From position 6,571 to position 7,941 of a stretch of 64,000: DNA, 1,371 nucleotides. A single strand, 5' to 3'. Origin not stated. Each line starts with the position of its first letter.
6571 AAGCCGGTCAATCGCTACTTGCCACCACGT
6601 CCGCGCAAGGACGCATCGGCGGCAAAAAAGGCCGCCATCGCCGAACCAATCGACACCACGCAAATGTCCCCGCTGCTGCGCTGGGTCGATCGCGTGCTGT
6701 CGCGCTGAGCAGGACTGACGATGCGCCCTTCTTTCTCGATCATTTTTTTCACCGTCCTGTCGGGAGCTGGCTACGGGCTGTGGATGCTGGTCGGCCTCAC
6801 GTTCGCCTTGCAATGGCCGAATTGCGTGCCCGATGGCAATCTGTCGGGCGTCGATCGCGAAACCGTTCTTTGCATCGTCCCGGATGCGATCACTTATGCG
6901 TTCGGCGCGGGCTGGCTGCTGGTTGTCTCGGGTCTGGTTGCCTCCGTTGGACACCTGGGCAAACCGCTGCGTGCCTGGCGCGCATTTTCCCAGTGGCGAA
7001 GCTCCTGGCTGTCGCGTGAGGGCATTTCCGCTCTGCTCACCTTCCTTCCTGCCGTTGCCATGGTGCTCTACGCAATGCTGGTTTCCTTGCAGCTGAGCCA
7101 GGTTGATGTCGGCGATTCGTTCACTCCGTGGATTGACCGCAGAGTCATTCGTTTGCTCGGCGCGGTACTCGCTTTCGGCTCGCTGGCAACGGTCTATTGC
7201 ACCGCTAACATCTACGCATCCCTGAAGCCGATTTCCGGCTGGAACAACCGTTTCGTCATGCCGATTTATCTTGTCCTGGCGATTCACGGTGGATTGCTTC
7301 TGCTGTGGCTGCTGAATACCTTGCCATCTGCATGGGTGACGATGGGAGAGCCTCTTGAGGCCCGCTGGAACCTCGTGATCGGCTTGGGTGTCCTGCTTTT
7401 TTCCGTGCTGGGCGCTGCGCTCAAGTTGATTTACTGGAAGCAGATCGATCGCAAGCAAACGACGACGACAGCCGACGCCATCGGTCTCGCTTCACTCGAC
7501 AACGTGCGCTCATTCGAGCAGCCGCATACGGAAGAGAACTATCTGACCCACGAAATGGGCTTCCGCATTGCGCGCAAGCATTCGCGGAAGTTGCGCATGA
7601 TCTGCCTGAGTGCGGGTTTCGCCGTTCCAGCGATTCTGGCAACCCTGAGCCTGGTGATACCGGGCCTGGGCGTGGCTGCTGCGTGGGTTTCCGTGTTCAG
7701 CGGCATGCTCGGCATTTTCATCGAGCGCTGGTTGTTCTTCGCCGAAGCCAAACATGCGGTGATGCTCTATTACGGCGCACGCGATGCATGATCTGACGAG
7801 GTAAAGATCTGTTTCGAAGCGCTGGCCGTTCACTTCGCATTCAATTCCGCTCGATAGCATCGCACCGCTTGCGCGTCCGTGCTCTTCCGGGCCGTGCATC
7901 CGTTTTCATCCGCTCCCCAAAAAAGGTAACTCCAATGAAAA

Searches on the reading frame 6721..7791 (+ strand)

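Call 38: search_protein_families(library=pfam, proteins=[window:6721-7791:+], max_evalue=0.0001)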
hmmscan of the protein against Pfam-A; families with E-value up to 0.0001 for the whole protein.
window:6721-7791:+ (356 aa): 1 family
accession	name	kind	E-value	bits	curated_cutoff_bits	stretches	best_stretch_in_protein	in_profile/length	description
PF04976.17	DmsC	-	1.1e-10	41.8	22.3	1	4-340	7-273/275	DMSO reductase anchor subunit (DmsC)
